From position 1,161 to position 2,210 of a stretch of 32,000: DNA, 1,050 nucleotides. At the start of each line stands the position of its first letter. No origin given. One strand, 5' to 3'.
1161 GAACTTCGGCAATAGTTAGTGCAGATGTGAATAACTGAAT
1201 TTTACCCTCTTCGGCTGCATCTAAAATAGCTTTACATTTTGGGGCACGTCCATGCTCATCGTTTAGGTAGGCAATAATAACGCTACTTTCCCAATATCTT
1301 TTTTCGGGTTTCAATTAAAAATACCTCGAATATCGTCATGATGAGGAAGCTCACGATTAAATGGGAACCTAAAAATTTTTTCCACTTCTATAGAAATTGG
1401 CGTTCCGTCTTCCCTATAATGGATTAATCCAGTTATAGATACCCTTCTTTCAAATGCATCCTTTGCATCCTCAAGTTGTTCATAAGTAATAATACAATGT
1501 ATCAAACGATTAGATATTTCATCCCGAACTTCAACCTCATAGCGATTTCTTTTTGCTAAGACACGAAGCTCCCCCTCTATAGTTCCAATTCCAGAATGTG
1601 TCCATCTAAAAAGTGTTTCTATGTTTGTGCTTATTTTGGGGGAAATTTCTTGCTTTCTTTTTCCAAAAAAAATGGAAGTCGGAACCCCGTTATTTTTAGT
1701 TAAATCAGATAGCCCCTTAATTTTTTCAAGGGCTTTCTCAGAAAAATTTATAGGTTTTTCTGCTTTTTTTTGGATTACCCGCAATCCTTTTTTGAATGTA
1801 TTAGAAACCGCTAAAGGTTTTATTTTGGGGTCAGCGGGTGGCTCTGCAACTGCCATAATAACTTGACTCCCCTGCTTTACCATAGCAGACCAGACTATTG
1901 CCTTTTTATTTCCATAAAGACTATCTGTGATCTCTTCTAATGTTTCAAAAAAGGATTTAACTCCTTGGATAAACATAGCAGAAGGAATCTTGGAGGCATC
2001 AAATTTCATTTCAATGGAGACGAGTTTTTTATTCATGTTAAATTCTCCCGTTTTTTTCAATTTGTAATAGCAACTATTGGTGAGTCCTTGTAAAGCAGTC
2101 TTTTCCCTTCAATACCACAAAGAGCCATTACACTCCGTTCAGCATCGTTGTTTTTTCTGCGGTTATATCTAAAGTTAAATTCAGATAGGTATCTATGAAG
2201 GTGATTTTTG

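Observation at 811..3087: IS1595-type transposase, an orphan protein and a TTG-started PIN nuclease packed into one strongly promoted operon: passenger-carrying IS or a new toxin/defence module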

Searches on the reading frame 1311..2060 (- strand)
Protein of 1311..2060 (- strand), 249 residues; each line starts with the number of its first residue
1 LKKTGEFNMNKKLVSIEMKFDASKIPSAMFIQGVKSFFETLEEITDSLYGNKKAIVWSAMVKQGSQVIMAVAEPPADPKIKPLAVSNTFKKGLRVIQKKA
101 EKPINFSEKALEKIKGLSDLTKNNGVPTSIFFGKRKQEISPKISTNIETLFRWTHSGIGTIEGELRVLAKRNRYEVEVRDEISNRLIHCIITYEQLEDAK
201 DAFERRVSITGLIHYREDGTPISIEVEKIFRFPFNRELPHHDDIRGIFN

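Call 4: search_protein_families(library=pfam, proteins=[window:1311-2060:-], max_evalue=1)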
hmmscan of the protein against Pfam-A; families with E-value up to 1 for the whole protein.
window:1311-2060:- (249 aa): 0 families

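Call 5: search_protein_families(library=padloc, proteins=[window:1311-2060:-], max_evalue=1)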
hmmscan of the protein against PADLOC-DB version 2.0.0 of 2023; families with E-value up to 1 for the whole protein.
window:1311-2060:- (249 aa): 0 families

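Call 6: search_protein_families(library=ncbifam, proteins=[window:1311-2060:-], max_evalue=1)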
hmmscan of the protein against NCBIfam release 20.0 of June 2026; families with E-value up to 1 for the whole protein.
window:1311-2060:- (249 aa): 0 families

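Call 14: find_homologous_proteins(query=window:1311-2036:-)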
Query window:1311-2036:- (241 aa): 16 proteins with E <= 0.001 among 292 candidates.
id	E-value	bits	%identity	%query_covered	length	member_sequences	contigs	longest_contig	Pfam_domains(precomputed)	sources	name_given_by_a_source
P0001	1.5e-151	520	99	100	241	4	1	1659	-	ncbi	-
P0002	3.2e-83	297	59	100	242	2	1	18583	-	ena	-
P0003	1.1e-82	295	57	100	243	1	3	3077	-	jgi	jgi:hypothetical protein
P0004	2.8e-82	294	55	100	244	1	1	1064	-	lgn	-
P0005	3.3e-82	294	58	100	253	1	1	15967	-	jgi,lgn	jgi:hypothetical protein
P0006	4.0e-78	280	59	100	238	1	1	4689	-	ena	-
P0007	7.7e-78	279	55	100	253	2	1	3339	-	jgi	jgi:hypothetical protein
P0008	1.3e-77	278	56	100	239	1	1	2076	-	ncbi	-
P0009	1.8e-77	278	57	100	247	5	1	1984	-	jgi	-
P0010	3.8e-77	277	56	100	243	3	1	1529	-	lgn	-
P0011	1.5e-75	272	55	100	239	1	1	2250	-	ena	-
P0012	1.5e-75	272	53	100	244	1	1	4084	-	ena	-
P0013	4.5e-71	257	55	96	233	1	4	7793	-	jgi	jgi:hypothetical protein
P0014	8.0e-69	250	57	86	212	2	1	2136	-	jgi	jgi:hypothetical protein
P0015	3.6e-67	244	49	100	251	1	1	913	-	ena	-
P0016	6.7e-24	103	31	91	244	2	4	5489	-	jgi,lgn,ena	-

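Call 15: find_encoding_contigs(protein=P0002, flank=6000, max_places=3)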
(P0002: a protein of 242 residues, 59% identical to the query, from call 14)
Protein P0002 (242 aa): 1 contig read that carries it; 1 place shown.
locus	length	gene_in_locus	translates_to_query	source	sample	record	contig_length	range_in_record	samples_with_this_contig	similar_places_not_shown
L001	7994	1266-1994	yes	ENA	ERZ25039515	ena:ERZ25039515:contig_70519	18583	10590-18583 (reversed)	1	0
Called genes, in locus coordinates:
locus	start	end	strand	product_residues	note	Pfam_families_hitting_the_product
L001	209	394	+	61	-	-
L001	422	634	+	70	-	PF16747:Adhesin_E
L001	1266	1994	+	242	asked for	-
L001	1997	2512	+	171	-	PF01850:PIN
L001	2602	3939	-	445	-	PF00493:MCM (faint), PF00158:Sigma54_activat, PF14532:Sigma54_activ_2, PF07724:AAA_2 (weak), PF07728:AAA_5, PF25601:AAA_lid_14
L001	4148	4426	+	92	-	PF18903:DUF5659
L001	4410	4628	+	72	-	PF12728:HTH_17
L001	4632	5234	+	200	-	PF09250:Prim-Pol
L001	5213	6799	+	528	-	PF13148:DUF3987 (weak)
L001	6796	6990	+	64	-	-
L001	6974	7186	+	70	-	-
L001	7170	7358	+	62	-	-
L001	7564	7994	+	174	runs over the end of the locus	-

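Call 16: find_encoding_contigs(protein=P0005, flank=6000, max_places=3)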
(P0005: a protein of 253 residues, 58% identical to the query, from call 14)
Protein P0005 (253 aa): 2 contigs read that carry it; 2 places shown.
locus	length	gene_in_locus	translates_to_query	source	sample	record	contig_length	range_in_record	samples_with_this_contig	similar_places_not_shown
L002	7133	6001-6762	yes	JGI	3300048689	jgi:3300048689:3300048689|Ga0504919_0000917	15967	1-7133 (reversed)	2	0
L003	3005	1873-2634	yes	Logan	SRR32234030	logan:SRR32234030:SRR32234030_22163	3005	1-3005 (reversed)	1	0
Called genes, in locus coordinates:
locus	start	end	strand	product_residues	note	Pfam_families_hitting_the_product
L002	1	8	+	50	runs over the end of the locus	-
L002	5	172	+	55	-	-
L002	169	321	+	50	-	-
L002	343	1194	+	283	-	PF03837:RecT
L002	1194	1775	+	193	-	-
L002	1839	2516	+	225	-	-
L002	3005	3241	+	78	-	-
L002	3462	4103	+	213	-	PF07120:DUF1376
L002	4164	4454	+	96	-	-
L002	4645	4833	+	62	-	PF05866:RusA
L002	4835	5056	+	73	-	-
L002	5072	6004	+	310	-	PF12760:Zn_ribbon_IS1595, PF12762:DDE_Tnp_IS1595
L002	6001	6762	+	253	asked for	-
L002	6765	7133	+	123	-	?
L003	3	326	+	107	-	?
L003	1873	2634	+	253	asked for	-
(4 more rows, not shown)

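Call 17: find_encoding_contigs(protein=P0013, flank=6000, max_places=4)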
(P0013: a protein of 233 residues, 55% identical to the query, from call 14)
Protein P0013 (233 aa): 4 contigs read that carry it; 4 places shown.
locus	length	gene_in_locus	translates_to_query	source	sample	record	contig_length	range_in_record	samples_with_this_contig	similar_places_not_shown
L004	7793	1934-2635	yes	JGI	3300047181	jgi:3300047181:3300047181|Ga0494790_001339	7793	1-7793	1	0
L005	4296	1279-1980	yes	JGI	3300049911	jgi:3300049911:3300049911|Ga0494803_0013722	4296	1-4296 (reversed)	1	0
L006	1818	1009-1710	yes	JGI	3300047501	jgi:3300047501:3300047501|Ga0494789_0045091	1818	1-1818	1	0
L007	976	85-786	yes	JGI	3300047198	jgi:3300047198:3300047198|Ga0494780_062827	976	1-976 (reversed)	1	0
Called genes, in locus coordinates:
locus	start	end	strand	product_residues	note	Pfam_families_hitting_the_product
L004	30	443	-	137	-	PF13470:PIN_3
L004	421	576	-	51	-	-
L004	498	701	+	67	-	-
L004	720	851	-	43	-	-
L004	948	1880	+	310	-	PF12760:Zn_ribbon_IS1595, PF12762:DDE_Tnp_IS1595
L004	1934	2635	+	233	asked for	-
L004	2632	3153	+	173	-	PF01850:PIN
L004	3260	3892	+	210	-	PF15514:ThaI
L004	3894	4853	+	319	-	PF01555:N6_N4_Mtase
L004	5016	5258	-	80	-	PF13614:AAA_31, PF01656:CbiA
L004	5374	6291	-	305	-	-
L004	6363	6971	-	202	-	-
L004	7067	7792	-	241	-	?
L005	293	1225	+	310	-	PF12760:Zn_ribbon_IS1595, PF12762:DDE_Tnp_IS1595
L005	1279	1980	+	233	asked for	-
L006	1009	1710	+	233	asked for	-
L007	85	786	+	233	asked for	-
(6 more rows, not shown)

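Call 23: find_encoding_contigs(protein=P0016, flank=6000, max_places=4)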
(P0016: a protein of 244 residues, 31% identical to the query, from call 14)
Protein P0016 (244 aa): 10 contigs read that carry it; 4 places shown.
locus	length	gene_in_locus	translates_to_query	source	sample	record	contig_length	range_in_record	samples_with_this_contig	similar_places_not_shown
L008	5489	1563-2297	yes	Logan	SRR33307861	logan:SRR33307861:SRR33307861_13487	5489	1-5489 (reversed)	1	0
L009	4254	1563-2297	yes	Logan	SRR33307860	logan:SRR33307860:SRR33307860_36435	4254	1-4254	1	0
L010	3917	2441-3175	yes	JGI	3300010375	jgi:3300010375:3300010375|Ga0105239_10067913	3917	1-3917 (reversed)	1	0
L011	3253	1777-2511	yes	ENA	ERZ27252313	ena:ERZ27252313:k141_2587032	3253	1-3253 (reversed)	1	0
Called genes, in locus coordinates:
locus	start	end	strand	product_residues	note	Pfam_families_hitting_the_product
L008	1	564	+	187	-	?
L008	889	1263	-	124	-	-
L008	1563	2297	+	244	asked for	-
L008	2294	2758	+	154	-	PF01850:PIN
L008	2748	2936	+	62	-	-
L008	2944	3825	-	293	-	PF00227:Proteasome (faint)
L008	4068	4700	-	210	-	PF00717:Peptidase_S24 (weak)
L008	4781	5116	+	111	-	-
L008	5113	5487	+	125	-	?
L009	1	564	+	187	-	?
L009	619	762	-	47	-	-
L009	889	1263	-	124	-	-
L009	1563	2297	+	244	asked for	-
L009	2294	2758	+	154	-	PF01850:PIN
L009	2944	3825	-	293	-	PF00227:Proteasome (faint)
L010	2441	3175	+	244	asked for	-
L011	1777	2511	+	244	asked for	-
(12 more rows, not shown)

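Call 24: find_related_loci(query=A2, collection=genome_contigs, flank=6000)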
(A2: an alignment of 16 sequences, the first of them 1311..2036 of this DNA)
Query A2 (241 aa) in genome_contigs; peptide patterns used: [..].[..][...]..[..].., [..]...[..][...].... (x = any residue, [..] = any of these).
64 stretches matched a pattern; 1 encode a relative of the query (tblastn E <= 1e-3); 1 distinct loci.
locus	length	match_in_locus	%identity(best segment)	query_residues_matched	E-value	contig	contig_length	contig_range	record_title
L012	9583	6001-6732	30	1-238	2e-30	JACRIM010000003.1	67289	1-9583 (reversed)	MAG: Planctomycetota bacterium isolate NC_groundwater_1803_Pr3_B-0.1um_60_64 SR-2_scaffold_141_340435, whole genome shot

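Call 26: find_related_loci(query=A2, collection=metagenome_contigs, flank=6000)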
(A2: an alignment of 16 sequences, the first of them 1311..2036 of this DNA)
Query A2 (241 aa) in metagenome_contigs; peptide patterns used: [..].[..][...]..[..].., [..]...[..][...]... (x = any residue, [..] = any of these).
158 stretches matched a pattern; 2 encode a relative of the query (tblastn E <= 1e-3); 2 distinct loci.
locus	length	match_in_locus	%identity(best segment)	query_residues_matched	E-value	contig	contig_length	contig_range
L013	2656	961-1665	57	7-241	5e-94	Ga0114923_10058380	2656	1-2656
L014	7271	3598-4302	57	1-240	2e-88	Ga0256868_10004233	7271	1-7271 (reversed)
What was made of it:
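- Tried and rejected: The genome and metagenome scans had already been spent on X (calls 24, 26).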

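Call 29: predict_structure(alignment_id=A2)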
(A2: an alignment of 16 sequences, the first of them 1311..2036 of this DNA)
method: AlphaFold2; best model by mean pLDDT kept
length: 241 residues; sequences in the alignment: 16
mean_pLDDT: 83.6   pTM: 0.61
mean pLDDT of the five models: 83.6, 82.7, 82.6, 81.4, 72.9
residues with pLDDT >= 90: 87; 70-90: 118; 50-70: 31; < 50: 5
segments of 3 or more residues with pLDDT < 50: none
pLDDT, mean of each block of 10 residues (from residue 1): 78 83 91 96 94 79 92 95 94 88 92 80 92 90 73 85 66 85 82 81 82 86 69 60 36
secondary structure, 60 per line:
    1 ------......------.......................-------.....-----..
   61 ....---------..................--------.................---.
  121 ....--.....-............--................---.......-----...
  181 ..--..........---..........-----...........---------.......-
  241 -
elements in order: E7-12 H19-41 E49-53 E59-64 H74-91 H100-116 E120-124 E127-131 H133-144 E147-162 E166-172 E178-182 H185-194 E198-207 E213-223 H233-239
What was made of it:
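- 1311..2060 (-): X, the PIN partner. It is 241 aa from ATG 2036, or 249 aa from TTG 2060, which overlaps the transposase stop. N-terminal alpha/beta domain, C-terminal OB fold (about residues 147-223), conserved C-terminal tail. AF2 pLDDT 83.6 (call 29).
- The tail has low pLDDT, 60 then 36 (call 29).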

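Call 36: fold_search(model_id=the predicted structure, library=pdb)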
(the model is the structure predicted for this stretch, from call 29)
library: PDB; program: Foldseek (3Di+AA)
matches with E <= 10: 1134; with E <= 0.001: 0
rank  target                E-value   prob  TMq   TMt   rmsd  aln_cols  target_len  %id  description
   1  6aqh_A                1.6e-03  1.00  0.23  0.12   8.8       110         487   14  Crystal Structure of Lysyl-tRNA Synthetase from Mycobacterium thermoresistibile complexed with L-lysine and Cladospori (released 2017-08-30)
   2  5hgq_D                1.8e-03  1.00  0.24  0.13   7.2        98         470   14  Loa loa Lysyl-tRNA synthetase in complex with Cladosporin. (released 2016-10-26)
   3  6aqh_B                1.8e-03  1.00  0.23  0.12   8.8       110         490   14  Crystal Structure of Lysyl-tRNA Synthetase from Mycobacterium thermoresistibile complexed with L-lysine and Cladospori (released 2017-08-30)
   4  8s0v_B                2.1e-03  0.98  0.25  0.14  20.5       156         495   13  Crystal structure of Cryptosporidium parvum - Trypanosoma cruzi mutant lysyl tRNA synthetase in complex with inhibitor (released 2025-03-05)
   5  5vl1_A                2.7e-03  1.00  0.23  0.12   8.2       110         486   16  Crystal Structure of Lysyl-tRNA Synthetase from Mycobacterium ulcerans complexed with L-lysine (released 2017-05-10)
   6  5hgq_A                2.7e-03  1.00  0.22  0.13   7.8       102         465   19  Loa loa Lysyl-tRNA synthetase in complex with Cladosporin. (released 2016-10-26)
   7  5eln_C                3.4e-03  0.99  0.26  0.14  20.9       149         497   11  Crystal Structure of Lysyl-tRNA Synthetase from Cryptosporidium parvum complexed with L-lysine (released 2016-11-16)
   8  5vl1_C                3.6e-03  1.00  0.23  0.12   8.3       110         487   16  Crystal Structure of Lysyl-tRNA Synthetase from Mycobacterium ulcerans complexed with L-lysine (released 2017-05-10)
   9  5elo_A                3.6e-03  0.99  0.26  0.14  20.9       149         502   11  Crystal Structure of Lysyl-tRNA Synthetase from Cryptosporidium parvum complexed with L-lysine and cladosporin (released 2016-11-16)
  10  6aqh_D                3.8e-03  1.00  0.23  0.12   8.8       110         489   14  Crystal Structure of Lysyl-tRNA Synthetase from Mycobacterium thermoresistibile complexed with L-lysine and Cladospori (released 2017-08-30)
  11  5hgq_C                3.8e-03  0.98  0.25  0.14  21.2       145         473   14  Loa loa Lysyl-tRNA synthetase in complex with Cladosporin. (released 2016-10-26)
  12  8s0v_A                3.8e-03  0.98  0.25  0.14  20.9       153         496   12  Crystal structure of Cryptosporidium parvum - Trypanosoma cruzi mutant lysyl tRNA synthetase in complex with inhibitor (released 2025-03-05)
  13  5vl1_D                4.0e-03  1.00  0.23  0.12   8.5       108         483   17  Crystal Structure of Lysyl-tRNA Synthetase from Mycobacterium ulcerans complexed with L-lysine (released 2017-05-10)
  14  5vl1_B                5.1e-03  1.00  0.23  0.12   8.4       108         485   17  Crystal Structure of Lysyl-tRNA Synthetase from Mycobacterium ulcerans complexed with L-lysine (released 2017-05-10)
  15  7zog_D                5.1e-03  0.98  0.26  0.14  20.2       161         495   10  Crystal structure of Cryptosporidium parvum -Plasmodium falciparum mutant lysyl tRNA synthetase in complex with inhibi (released 2022-09-07)
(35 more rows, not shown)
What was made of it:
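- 1311..2060 (-): OB-fold matches to LysRS, SSB and Stn1 (call 36).
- On VapBC-type type II toxin-antitoxin: Its fold is an N-terminal alpha/beta domain plus an OB fold (calls 29, 36).
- The OB fold resembles SSB and anticodon-binding domains (call 36).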

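Call 37: search_protein_representatives(alignment_id=A2)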
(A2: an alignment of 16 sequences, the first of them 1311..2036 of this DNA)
Query: 16 sequences, 242 profile positions. Proteins with E-value up to 0.001 (for the whole library): 2262; up to 1e-10: 1089; up to 1e-30: 200. The best 150 are listed.
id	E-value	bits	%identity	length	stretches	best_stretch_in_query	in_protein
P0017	2.5e-99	347.8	-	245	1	1-241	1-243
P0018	4.0e-83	294.8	-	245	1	1-240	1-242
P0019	1.5e-75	270.1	-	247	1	1-241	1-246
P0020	3.3e-55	203.4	-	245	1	1-241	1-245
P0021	1.6e-54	201.2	-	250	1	2-241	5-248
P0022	3.1e-52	193.7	-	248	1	3-241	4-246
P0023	3.9e-52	193.4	-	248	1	6-241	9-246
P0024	4.3e-52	193.2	-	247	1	2-240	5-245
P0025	5.1e-51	189.7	-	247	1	2-241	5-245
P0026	1.5e-50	188.2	-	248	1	2-240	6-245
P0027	2.6e-50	187.4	-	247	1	5-241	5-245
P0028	5.8e-50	186.2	-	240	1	5-240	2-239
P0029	6.0e-50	186.2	-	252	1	4-240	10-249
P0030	8.3e-50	185.7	-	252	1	2-241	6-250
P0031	9.8e-50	185.5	-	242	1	2-240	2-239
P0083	7.5e-42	159.7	-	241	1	1-240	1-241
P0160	1.5e-36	142.3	-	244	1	1-238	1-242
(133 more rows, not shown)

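Call 39: find_encoding_contigs(protein=P0020, flank=5000, max_places=3)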
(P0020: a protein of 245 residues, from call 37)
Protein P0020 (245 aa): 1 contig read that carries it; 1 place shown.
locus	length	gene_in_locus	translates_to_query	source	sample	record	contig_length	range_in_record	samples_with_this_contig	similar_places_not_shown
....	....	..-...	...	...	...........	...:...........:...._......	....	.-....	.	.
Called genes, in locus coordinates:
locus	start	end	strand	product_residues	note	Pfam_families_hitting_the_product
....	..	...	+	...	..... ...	-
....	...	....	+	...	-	?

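Call 40: find_homologous_proteins(query=A3, max_evalue=0.00001)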
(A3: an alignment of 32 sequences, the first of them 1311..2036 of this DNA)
Query A3 (32 sequences) (241 aa, profile of the alignment): 28 proteins with E <= 0.00001 among 3185 candidates.
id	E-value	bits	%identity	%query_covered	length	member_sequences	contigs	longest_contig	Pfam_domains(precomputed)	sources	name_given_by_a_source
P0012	1.0e-82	295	53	100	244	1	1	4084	-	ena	-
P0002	1.8e-80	288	59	100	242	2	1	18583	-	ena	-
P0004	4.4e-79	283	55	100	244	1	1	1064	-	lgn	-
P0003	6.3e-79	283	57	100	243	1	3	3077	-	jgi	jgi:hypothetical protein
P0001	2.3e-78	281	99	100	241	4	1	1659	-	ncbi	-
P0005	8.5e-75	269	58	100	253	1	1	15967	-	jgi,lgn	jgi:hypothetical protein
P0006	2.5e-73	264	59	100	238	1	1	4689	-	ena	-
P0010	6.2e-73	263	56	100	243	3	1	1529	-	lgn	-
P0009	1.6e-72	262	57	100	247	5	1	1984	-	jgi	-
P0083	6.3e-72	260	26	100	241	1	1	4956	-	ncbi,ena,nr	ncbi:MAG TPA: hypothetical protein PLS49_05820 [Candidatus Woesebacteria bacterium]|nr:hypothetical 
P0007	6.5e-72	260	55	100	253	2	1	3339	-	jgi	jgi:hypothetical protein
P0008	4.2e-71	257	56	100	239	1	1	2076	-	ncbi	-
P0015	1.5e-70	255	49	100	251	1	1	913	-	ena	-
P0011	2.6e-70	255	55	100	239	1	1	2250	-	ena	-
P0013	4.9e-69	250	55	96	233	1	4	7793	-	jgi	jgi:hypothetical protein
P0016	3.3e-67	244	31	91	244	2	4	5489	-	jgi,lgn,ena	-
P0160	7.0e-67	243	26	100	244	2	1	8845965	-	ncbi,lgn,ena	-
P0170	7.1e-63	230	28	97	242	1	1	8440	-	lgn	-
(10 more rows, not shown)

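Call 41: find_encoding_contigs(protein=P0160, flank=6000, max_places=2)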
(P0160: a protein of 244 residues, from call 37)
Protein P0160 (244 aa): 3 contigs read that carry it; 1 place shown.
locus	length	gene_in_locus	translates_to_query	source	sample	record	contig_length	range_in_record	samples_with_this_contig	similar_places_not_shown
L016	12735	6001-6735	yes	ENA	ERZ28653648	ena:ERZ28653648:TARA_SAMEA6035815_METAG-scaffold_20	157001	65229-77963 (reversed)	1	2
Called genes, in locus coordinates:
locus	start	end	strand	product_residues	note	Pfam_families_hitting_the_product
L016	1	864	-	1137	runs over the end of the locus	PF13428:TPR_14 (faint), PF13424:TPR_12, PF13424:TPR_12, PF13374:TPR_10 (weak), PF17874:TPR_MalT, PF00515:TPR_1 (weak), PF13424:TPR_12, PF12770:CHAT, +8 more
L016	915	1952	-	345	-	PF01073:3Beta_HSD, PF01370:Epimerase, PF04321:RmlD_sub_bind, PF13460:NAD_binding_10, PF16363:GDP_Man_Dehyd, PF07993:NAD_binding_4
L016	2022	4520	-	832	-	PF04945:YHS, PF19335:HMBD, PF00122:E1-E2_ATPase, PF00702:Hydrolase, PF08282:Hydrolase_3 (faint)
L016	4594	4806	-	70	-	PF17653:DUF5522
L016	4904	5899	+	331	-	PF08240:ADH_N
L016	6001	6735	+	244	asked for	-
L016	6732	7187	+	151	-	PF01850:PIN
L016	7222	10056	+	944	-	PF00534:Glycos_transf_1, PF13692:Glyco_trans_1_4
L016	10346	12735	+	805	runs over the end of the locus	PF02190:LON_substr_bdg, PF00004:AAA, PF07728:AAA_5, PF22667:Lon_lid, PF05362:Lon_C, PF13541:ChlI (weak)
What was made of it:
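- Some copies are in ordinary chromosomal neighbourhoods (call 41).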

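Call 42: find_encoding_contigs(protein=P0170, flank=6000, max_places=2)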
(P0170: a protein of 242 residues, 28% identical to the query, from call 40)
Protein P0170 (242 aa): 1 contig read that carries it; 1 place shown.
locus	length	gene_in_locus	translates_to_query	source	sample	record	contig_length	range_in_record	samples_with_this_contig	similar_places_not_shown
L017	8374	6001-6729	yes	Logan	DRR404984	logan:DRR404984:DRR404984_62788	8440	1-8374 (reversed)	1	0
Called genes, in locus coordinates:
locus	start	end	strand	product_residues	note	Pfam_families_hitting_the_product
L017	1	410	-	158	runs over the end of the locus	?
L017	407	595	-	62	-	PF12728:HTH_17, PF13411:MerR_1, PF00376:MerR (weak)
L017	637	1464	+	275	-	-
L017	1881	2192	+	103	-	-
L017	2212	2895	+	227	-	-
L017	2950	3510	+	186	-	-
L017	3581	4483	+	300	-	-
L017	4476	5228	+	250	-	PF05569:Peptidase_M56 (weak), PF01435:Peptidase_M48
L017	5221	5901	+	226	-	-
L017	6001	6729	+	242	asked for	-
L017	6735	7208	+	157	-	PF01850:PIN (weak)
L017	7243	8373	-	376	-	?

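Call 43: find_encoding_contigs(protein=P0083, flank=6000, max_places=2)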
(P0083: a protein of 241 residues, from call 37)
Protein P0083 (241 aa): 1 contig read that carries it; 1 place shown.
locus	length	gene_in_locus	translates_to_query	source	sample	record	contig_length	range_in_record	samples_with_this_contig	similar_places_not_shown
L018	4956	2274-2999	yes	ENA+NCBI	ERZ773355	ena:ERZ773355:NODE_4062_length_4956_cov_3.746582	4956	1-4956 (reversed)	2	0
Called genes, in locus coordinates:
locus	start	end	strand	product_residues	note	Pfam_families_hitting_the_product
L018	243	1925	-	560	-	PF00239:Resolvase, PF07508:Recombinase, PF13408:Zn_ribbon_recom (weak)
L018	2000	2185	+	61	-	PF12728:HTH_17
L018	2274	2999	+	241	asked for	-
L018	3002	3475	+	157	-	PF01850:PIN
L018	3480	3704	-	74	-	PF12844:HTH_19 (weak), PF01381:HTH_3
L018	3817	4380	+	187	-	-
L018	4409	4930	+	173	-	-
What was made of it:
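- Stand-alone pairs sit in mobile or island contexts, namely Prim-Pol, serine recombinase and prophage regions (calls 15, 16, 43).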
